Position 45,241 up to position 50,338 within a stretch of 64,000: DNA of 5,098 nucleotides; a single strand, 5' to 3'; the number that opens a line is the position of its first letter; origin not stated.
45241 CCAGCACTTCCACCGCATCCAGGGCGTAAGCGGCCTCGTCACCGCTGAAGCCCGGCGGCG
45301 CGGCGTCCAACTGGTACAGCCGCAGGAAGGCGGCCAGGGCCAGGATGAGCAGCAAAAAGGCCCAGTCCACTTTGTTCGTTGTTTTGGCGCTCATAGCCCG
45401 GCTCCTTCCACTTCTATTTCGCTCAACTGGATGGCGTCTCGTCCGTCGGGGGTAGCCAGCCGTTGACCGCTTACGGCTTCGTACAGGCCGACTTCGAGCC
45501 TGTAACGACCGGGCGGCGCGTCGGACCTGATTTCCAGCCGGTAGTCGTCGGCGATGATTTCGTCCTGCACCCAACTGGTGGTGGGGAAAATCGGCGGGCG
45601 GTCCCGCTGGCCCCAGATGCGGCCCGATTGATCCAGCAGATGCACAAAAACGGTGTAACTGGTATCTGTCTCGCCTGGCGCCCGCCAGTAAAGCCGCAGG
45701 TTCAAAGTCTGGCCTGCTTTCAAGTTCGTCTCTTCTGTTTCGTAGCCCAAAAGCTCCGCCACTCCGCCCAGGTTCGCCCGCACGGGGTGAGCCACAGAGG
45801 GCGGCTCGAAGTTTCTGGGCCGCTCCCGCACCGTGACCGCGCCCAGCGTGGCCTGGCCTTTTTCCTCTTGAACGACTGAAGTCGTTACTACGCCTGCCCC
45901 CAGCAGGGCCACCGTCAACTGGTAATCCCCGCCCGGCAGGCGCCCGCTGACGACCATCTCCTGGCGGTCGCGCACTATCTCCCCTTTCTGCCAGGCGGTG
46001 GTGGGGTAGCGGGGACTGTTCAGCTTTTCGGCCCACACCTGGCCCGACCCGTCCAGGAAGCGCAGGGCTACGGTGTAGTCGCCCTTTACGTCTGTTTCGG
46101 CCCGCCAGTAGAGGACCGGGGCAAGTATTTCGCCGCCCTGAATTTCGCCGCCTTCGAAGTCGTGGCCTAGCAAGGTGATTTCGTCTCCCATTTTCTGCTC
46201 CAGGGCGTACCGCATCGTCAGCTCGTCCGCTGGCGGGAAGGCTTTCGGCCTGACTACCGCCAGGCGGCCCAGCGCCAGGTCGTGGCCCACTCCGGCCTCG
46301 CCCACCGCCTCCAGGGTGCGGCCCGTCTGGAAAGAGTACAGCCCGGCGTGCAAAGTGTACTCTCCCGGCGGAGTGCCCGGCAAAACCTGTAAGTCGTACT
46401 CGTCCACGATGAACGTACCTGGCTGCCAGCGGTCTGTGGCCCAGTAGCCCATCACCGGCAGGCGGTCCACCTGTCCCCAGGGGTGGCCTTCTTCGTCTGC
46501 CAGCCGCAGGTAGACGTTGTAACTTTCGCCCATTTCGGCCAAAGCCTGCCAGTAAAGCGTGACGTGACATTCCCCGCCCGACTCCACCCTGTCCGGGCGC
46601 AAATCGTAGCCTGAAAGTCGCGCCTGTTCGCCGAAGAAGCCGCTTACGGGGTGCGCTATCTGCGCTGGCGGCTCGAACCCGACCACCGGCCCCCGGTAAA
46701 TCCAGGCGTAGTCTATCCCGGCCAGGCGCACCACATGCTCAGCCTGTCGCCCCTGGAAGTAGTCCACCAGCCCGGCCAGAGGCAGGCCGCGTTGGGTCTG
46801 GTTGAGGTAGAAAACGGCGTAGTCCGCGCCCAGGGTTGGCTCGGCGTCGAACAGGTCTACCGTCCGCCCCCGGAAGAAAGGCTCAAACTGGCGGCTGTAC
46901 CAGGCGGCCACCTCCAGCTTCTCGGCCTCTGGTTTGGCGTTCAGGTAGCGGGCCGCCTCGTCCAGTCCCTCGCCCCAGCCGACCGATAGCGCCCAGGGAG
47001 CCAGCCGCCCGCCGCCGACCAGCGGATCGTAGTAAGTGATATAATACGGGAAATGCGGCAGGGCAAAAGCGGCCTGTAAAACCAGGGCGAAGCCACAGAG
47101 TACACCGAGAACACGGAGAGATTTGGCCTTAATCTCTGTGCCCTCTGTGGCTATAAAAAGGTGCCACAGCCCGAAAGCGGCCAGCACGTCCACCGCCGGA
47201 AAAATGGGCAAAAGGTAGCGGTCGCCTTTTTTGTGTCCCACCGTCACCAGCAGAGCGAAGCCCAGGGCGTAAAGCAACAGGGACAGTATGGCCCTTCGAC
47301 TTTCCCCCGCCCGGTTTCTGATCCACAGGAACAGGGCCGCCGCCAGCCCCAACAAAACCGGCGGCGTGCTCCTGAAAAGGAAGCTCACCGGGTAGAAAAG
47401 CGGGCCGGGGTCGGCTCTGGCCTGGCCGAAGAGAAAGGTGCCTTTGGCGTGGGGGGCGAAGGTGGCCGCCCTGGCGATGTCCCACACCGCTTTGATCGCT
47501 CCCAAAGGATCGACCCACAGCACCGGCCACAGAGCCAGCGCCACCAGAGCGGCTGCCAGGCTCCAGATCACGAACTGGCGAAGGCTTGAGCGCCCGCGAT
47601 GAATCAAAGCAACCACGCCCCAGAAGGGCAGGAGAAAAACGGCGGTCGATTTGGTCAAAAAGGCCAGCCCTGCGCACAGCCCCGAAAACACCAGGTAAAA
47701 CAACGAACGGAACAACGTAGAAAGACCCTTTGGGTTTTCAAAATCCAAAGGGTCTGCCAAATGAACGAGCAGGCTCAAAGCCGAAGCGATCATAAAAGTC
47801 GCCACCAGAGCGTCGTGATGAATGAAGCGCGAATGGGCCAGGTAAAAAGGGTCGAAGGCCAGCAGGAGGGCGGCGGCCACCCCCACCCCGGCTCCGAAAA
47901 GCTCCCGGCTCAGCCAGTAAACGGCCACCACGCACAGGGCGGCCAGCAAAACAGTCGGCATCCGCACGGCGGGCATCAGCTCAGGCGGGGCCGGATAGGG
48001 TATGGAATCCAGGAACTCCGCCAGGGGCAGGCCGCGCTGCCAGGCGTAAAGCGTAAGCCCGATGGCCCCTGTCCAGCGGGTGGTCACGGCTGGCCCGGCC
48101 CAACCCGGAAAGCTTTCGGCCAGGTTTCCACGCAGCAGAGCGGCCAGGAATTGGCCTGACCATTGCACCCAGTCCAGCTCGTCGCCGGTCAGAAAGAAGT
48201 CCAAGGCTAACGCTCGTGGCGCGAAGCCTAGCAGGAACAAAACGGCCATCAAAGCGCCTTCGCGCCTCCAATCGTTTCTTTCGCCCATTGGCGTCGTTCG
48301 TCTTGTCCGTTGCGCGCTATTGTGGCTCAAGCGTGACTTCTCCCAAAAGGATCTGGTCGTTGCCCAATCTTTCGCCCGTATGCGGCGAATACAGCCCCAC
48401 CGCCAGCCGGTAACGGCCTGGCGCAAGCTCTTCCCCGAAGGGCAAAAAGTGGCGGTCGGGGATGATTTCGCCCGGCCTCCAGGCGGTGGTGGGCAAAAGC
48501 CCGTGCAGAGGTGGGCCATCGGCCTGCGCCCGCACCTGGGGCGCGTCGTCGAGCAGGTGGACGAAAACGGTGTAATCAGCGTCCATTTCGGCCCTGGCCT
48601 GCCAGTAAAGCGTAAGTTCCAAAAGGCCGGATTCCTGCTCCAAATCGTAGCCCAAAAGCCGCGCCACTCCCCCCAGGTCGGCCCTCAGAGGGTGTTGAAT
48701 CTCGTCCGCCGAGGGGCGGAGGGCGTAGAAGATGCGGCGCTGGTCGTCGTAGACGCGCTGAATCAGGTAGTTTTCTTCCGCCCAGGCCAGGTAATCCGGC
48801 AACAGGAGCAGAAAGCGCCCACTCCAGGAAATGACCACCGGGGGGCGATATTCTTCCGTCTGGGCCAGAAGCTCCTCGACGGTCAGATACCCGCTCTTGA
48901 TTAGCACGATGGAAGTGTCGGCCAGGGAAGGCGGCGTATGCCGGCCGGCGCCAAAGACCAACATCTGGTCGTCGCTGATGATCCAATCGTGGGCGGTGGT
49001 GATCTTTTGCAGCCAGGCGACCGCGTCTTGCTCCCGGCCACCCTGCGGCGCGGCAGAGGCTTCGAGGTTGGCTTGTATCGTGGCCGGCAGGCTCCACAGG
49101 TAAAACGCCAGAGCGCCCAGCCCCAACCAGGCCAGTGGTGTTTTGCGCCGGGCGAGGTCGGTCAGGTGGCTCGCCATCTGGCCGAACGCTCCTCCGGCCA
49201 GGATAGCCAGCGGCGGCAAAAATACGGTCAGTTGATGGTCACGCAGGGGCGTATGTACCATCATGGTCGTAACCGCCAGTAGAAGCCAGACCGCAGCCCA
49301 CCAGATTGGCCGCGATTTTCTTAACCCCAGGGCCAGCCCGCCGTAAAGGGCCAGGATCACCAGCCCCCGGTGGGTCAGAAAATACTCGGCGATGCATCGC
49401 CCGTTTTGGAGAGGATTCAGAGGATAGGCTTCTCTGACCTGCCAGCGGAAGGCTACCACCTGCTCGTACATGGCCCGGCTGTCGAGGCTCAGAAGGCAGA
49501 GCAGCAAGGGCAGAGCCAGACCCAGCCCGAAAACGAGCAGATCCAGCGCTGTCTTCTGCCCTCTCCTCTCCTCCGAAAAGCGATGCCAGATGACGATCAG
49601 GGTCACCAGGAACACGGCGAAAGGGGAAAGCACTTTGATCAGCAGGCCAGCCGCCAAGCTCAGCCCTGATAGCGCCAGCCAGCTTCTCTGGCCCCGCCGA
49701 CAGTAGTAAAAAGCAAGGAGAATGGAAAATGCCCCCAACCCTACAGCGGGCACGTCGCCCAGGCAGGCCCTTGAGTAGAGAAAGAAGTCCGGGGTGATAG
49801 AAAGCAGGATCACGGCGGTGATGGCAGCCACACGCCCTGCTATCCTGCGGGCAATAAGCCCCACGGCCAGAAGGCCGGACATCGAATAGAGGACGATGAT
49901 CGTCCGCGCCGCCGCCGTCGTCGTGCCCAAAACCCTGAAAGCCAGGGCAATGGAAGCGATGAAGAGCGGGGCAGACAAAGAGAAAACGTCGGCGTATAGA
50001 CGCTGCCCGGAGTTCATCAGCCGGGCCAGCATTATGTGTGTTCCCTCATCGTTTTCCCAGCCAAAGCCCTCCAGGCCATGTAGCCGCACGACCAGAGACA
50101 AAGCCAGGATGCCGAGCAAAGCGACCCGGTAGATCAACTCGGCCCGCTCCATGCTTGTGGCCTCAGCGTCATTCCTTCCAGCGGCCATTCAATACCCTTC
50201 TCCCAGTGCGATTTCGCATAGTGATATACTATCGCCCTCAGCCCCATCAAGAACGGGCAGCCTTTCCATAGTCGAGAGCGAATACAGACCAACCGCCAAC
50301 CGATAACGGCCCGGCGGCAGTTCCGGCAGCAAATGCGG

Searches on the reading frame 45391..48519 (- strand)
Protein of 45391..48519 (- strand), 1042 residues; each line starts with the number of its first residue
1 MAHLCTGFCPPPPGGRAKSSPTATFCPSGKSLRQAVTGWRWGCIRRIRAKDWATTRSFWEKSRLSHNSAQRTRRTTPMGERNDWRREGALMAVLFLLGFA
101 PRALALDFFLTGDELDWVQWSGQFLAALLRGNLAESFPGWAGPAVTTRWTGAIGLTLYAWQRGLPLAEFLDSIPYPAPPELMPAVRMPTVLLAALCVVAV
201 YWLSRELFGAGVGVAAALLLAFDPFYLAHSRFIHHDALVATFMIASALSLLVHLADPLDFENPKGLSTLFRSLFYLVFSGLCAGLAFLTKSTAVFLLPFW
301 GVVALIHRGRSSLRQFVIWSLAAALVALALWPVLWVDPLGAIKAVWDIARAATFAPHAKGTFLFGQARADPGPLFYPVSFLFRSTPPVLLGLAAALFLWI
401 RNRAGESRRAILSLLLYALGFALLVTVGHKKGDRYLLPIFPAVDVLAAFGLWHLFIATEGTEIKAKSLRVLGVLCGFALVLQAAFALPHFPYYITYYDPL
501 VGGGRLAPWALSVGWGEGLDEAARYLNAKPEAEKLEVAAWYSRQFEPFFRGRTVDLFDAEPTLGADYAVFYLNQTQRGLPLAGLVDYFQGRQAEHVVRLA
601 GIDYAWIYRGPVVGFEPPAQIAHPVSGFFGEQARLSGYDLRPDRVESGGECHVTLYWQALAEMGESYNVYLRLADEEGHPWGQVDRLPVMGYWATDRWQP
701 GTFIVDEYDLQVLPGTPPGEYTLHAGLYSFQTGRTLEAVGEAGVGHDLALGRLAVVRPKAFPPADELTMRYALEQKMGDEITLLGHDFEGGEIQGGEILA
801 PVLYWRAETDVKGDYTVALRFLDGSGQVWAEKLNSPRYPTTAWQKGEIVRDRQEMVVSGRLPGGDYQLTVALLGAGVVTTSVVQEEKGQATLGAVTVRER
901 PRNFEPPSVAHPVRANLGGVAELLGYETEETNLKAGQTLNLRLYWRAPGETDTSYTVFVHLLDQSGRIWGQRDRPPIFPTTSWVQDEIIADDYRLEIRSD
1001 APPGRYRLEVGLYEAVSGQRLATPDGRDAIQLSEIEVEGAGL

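Call 64: search_protein_families(library=pfam, proteins=[window:45391-48519:-], max_evalue=0.00001)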
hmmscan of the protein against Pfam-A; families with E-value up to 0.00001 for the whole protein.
window:45391-48519:- (1042 aa): 2 families
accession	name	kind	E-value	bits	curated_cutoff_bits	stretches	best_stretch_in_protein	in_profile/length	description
PF13231.12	PMT_2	-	1.8e-13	51.4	26.1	1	184-335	23-159/160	Dolichyl-phosphate-mannose-protein mannosyltransferase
PF02366.24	PMT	-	4.4e-08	33.4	22.7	1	184-335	84-232/245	Dolichyl-phosphate-mannose-protein mannosyltransferase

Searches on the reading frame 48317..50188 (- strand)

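Call 64: search_protein_families(library=pfam, proteins=[window:48317-50188:-], max_evalue=0.00001)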
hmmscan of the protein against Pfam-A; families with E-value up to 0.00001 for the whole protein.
window:48317-50188:- (623 aa): 2 families
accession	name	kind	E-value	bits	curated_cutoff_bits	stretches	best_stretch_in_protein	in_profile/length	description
PF13231.12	PMT_2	-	3.2e-11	44.2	26.1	1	73-227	3-156/160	Dolichyl-phosphate-mannose-protein mannosyltransferase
PF02366.24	PMT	-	2.3e-06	27.8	22.7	1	92-202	83-199/245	Dolichyl-phosphate-mannose-protein mannosyltransferase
